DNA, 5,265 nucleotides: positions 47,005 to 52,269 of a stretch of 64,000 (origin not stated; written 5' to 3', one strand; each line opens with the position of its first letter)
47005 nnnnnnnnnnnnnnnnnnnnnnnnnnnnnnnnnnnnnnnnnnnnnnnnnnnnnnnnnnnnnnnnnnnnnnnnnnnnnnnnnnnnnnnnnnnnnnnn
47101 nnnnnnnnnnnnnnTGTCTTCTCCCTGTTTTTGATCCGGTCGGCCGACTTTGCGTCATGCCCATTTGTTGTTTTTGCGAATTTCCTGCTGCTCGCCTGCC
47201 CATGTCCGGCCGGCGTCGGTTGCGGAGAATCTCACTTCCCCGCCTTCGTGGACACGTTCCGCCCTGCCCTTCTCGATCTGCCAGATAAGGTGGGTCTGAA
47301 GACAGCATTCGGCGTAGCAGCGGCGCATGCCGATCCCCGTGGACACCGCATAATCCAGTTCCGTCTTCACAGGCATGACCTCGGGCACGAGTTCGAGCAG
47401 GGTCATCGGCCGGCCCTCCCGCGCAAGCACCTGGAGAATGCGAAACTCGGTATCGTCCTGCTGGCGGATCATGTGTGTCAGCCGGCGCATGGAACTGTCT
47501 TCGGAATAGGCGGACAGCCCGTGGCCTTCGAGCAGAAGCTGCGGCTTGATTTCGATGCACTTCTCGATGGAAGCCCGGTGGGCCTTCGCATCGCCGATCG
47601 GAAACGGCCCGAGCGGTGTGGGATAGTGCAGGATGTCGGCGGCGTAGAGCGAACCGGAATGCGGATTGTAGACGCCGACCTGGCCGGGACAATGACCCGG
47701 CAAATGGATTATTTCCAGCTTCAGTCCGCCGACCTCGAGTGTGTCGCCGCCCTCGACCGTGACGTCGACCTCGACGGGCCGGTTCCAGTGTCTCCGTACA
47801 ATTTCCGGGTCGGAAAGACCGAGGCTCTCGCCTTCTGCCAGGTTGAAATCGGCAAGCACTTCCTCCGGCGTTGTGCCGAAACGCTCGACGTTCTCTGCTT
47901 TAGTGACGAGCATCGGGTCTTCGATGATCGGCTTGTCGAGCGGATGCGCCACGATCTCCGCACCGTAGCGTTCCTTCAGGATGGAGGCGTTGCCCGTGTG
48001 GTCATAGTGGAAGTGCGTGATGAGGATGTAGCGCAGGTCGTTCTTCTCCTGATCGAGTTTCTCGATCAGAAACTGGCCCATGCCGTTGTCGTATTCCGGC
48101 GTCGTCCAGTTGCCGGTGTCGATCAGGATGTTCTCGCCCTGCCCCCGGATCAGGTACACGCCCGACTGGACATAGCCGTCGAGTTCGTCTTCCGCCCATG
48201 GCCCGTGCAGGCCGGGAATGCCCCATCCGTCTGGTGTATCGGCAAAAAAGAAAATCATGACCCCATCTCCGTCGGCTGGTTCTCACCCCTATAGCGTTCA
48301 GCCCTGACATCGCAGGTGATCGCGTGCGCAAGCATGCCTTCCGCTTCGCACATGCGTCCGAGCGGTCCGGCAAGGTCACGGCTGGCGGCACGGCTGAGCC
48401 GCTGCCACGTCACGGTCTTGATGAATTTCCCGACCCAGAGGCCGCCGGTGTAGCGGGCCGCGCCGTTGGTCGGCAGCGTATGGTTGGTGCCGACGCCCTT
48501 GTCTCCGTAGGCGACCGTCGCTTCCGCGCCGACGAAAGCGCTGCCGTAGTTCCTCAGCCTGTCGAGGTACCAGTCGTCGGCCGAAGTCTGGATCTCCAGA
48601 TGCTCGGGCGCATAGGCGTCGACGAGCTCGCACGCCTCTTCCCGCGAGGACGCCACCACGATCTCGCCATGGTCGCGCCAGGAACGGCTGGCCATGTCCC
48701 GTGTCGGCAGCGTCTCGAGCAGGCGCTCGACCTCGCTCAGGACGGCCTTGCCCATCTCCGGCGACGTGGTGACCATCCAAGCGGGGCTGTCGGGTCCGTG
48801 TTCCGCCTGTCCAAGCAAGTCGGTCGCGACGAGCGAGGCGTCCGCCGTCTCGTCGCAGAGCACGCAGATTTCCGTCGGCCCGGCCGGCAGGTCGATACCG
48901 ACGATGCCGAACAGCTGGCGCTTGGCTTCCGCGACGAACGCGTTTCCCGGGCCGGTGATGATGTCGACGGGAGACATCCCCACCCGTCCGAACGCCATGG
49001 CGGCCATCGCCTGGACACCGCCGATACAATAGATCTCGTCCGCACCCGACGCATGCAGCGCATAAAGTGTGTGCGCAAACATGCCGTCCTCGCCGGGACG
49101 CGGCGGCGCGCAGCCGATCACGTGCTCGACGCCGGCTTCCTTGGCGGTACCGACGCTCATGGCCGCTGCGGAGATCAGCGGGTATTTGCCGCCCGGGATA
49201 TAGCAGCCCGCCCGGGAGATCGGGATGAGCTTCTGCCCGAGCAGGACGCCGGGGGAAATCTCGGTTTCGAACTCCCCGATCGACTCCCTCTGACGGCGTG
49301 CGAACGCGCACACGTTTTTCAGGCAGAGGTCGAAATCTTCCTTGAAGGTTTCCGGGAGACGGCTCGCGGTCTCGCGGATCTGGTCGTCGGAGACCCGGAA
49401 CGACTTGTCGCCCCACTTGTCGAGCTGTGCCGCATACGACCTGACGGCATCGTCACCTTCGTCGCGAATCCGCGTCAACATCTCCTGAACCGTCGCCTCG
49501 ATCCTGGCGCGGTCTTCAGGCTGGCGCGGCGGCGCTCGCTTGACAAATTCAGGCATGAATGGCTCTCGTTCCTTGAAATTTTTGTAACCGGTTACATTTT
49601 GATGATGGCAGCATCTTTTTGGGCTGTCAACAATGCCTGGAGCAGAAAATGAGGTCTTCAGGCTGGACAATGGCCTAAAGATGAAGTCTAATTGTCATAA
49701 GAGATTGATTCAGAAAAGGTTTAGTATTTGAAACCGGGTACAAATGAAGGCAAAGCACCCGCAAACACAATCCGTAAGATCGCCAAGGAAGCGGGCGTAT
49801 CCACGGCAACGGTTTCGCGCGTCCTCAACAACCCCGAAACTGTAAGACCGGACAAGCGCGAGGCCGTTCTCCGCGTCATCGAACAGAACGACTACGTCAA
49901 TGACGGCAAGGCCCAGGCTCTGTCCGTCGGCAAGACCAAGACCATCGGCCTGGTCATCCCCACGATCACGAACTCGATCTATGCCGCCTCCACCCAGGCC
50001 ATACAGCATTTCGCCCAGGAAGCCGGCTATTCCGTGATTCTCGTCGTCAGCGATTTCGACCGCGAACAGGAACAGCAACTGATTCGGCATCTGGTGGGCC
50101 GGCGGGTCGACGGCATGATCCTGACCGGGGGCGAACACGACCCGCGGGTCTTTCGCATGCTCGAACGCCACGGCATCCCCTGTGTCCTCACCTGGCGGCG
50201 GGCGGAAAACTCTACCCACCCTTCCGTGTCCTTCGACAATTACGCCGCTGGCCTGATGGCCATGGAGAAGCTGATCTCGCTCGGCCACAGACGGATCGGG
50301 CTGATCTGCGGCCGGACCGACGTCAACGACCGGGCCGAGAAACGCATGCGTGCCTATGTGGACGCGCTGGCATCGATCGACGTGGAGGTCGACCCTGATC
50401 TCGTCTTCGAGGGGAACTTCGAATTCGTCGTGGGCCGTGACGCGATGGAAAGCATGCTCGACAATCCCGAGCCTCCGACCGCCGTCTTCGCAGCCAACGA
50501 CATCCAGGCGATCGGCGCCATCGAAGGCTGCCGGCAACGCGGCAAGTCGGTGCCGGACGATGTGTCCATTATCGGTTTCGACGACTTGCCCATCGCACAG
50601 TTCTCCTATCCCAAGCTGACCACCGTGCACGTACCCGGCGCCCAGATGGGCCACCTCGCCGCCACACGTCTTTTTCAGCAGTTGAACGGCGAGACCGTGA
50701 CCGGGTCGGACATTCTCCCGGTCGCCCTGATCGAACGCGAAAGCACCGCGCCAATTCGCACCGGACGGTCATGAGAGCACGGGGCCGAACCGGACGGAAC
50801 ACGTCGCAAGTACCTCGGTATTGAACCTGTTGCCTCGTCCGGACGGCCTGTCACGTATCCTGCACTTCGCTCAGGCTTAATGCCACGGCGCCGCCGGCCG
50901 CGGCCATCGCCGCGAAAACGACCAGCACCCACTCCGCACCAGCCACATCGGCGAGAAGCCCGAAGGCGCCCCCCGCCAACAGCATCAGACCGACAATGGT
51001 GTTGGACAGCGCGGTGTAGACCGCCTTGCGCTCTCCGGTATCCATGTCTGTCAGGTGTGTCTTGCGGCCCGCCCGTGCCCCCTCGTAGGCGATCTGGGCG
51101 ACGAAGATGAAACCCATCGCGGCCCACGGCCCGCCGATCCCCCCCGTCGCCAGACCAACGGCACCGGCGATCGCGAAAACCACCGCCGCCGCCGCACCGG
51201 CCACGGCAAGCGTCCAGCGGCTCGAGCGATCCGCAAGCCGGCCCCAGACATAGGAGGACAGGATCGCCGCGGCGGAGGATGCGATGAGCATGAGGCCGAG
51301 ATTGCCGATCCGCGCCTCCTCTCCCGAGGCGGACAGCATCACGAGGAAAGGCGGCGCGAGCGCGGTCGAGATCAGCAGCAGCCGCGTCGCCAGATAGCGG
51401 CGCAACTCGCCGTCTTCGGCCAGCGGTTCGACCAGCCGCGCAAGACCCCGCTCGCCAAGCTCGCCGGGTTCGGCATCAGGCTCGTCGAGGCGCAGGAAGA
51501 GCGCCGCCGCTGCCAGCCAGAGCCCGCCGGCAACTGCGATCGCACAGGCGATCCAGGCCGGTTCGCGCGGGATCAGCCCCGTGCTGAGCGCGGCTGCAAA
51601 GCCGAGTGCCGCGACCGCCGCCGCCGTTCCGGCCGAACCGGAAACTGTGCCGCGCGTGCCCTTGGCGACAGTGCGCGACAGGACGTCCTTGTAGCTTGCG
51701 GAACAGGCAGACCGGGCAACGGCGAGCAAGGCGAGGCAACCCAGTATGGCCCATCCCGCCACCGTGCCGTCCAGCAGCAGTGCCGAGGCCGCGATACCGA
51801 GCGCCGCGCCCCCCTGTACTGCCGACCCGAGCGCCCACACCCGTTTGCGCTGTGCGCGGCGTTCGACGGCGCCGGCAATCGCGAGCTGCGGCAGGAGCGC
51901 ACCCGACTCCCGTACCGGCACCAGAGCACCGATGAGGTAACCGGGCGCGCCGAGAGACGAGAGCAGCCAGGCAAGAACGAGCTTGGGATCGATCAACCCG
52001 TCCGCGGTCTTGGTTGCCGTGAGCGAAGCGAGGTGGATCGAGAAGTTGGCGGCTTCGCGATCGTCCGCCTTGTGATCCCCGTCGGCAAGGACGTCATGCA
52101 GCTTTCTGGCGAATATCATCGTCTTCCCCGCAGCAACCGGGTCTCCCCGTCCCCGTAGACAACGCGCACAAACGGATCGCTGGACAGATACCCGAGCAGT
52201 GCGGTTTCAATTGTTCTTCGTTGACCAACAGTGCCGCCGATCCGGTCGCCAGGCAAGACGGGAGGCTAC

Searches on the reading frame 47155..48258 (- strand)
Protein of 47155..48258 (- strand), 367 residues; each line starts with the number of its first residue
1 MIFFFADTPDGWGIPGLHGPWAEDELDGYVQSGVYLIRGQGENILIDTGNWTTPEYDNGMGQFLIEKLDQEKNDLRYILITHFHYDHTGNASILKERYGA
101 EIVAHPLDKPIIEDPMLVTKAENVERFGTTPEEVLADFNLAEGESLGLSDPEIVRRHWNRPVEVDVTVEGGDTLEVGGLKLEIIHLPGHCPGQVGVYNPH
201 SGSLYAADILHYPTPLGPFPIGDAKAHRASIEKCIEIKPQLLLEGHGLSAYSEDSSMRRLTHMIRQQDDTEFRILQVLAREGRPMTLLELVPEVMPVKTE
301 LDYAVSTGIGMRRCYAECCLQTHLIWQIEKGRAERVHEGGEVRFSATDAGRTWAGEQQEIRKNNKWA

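Call 49: search_protein_families(library=pfam, proteins=[window:47155-48258:-], max_evalue=0.0001)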
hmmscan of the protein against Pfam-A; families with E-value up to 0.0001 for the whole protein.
window:47155-48258:- (367 aa): 2 families
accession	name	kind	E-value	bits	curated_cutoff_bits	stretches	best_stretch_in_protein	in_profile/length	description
PF00753.33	Lactamase_B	-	2.3e-26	93.4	22.7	1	31-239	5-189/196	Metallo-beta-lactamase superfamily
PF12706.13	Lactamase_B_2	-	3.1e-05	24.1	27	1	43-106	2-64/200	Beta-lactamase superfamily domain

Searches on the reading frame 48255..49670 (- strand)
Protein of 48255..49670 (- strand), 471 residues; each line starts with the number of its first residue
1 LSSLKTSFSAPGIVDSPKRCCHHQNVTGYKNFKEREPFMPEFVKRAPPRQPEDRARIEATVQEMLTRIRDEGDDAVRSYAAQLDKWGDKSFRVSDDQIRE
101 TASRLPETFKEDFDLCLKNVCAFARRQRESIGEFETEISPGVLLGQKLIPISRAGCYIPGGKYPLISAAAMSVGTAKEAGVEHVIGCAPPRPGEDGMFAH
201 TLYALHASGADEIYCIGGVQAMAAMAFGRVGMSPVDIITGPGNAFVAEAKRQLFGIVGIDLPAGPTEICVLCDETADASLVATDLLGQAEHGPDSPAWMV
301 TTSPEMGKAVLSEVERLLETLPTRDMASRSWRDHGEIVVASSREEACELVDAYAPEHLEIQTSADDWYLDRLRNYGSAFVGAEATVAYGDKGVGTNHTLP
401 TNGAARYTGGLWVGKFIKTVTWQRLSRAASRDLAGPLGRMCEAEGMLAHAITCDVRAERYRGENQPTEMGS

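Call 49: search_protein_families(library=pfam, proteins=[window:48255-49670:-], max_evalue=0.0001)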
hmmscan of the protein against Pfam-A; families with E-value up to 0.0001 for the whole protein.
window:48255-49670:- (471 aa): 1 family
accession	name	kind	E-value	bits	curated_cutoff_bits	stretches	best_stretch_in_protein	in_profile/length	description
PF00815.25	Histidinol_dh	-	2.3e-134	448.9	27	1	49-456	3-410/411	Histidinol dehydrogenase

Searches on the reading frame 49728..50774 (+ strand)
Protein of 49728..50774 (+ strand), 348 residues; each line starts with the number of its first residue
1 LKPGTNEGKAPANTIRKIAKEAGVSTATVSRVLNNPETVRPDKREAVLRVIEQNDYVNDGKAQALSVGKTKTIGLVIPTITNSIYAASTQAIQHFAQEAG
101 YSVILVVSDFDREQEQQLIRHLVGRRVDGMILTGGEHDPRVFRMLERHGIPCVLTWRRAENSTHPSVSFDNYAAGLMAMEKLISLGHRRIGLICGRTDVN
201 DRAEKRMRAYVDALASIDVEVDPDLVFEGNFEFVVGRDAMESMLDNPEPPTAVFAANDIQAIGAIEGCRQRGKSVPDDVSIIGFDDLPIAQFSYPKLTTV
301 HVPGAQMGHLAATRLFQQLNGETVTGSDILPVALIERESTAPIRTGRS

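Call 49: search_protein_families(library=pfam, proteins=[window:49728-50774:+], max_evalue=0.0001)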
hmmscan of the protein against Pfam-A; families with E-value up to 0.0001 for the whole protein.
window:49728-50774:+ (348 aa): 4 families
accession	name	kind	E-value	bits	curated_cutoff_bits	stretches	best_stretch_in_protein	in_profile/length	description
PF13377.12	Peripla_BP_3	-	1.3e-39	136.4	26.5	1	180-340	2-167/167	Periplasmic binding protein-like domain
PF00532.27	Peripla_BP_1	-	7.9e-32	111.3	22.2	1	70-326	1-269/281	Periplasmic binding proteins and sugar binding domain of LacI family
PF13407.12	Peripla_BP_4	-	5.2e-18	66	35.1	1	73-290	1-222/258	Periplasmic binding protein domain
PF00356.27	LacI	-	4.9e-15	55.5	27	1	14-57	1-44/46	Bacterial regulatory proteins, lacI family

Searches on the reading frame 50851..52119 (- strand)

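Call 49: search_protein_families(library=pfam, proteins=[window:50851-52119:-], max_evalue=0.0001)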
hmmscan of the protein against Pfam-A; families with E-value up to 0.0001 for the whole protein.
window:50851-52119:- (422 aa): 1 family
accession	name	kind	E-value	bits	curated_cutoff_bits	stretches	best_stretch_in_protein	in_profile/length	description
PF07690.21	MFS_1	-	2.9e-09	36.8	33.4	0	269-414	29-169/347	Major Facilitator Superfamily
